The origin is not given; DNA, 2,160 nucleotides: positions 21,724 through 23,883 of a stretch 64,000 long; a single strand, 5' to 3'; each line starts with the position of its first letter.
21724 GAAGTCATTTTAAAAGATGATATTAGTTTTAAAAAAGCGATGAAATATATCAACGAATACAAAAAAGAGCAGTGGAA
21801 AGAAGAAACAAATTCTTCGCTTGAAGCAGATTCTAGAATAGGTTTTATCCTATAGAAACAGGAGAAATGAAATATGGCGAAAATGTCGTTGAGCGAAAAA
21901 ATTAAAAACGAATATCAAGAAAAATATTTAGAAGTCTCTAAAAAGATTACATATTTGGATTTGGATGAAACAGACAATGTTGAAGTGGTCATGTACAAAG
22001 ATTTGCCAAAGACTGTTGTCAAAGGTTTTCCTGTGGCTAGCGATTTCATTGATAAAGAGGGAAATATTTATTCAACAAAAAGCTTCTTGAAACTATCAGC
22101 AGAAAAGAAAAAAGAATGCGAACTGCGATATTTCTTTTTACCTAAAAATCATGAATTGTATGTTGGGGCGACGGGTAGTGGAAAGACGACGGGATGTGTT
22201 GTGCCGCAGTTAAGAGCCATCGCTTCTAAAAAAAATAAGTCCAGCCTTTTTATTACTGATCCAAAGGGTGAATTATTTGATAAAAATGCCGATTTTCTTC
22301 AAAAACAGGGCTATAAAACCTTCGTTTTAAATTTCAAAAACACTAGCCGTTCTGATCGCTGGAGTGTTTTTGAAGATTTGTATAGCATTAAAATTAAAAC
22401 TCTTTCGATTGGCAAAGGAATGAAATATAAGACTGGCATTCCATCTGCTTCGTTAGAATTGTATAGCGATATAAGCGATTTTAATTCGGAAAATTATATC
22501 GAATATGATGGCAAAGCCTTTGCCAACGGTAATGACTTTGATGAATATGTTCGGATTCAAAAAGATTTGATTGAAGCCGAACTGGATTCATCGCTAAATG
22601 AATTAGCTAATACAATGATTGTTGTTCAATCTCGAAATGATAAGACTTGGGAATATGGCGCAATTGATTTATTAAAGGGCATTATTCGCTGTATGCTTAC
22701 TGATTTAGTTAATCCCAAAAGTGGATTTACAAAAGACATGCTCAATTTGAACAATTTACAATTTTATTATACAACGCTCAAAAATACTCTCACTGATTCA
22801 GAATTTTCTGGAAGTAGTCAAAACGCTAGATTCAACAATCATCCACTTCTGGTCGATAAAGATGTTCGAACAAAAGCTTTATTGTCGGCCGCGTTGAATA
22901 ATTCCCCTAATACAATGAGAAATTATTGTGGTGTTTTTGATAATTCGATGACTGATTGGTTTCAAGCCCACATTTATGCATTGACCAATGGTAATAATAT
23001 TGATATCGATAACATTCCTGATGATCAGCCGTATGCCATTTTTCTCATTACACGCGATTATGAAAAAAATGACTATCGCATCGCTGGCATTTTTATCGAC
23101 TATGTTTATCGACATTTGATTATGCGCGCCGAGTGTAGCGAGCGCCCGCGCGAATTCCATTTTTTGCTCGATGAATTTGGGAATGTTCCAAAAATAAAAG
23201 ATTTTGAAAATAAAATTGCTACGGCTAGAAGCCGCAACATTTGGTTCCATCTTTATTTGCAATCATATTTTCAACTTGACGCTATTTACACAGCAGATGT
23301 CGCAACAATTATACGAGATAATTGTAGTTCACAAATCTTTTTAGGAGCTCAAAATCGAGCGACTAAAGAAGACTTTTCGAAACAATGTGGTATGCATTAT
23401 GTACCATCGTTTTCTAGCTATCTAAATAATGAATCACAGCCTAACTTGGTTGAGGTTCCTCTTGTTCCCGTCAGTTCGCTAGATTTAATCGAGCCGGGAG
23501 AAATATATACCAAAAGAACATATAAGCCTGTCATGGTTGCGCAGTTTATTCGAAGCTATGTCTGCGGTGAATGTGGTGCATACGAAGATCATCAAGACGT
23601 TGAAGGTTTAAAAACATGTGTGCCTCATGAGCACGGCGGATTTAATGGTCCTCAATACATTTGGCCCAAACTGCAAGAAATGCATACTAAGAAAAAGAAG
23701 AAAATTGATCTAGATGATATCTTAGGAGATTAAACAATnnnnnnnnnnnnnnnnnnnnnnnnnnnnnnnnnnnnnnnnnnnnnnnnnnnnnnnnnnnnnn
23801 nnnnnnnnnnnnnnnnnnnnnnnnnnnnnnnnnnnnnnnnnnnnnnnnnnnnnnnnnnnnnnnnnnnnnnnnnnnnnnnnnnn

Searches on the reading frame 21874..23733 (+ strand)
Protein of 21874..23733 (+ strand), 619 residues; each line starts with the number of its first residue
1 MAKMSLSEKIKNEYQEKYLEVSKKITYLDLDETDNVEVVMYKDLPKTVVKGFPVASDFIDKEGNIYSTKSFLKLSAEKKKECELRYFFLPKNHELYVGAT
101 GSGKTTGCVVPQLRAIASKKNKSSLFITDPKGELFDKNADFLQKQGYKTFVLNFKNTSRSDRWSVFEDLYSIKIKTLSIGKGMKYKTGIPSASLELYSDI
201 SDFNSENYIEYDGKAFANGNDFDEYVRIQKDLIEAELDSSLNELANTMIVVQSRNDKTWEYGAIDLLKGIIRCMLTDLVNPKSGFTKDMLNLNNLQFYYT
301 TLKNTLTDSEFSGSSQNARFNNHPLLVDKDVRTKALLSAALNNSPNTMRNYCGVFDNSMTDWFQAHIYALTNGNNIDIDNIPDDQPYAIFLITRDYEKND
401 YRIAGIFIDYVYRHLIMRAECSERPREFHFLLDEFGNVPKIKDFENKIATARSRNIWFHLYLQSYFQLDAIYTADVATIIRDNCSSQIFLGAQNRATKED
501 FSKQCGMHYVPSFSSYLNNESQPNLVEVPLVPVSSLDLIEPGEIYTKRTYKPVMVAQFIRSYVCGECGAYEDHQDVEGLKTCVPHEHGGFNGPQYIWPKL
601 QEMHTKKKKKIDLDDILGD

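Call 22: search_protein_families(library=pfam, proteins=[window:21874-23733:+], max_evalue=0.00001)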
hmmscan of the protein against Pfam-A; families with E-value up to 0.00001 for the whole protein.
window:21874-23733:+ (619 aa): 3 families
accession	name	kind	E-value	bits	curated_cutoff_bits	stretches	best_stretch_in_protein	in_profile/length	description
PF02534.20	T4SS-DNA_transf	-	1.2e-29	103.9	20.1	2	249-508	135-385/468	Type IV secretory system Conjugative DNA transfer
PF12696.13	TraG-D_C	-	2.7e-24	85.9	22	1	428-534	2-119/126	TraM recognition site of TraD and TraG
PF10412.15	TrwB_AAD_bind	-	2.1e-19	70.1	20.5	1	403-509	223-327/387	Type IV secretion-system coupling protein DNA-binding domain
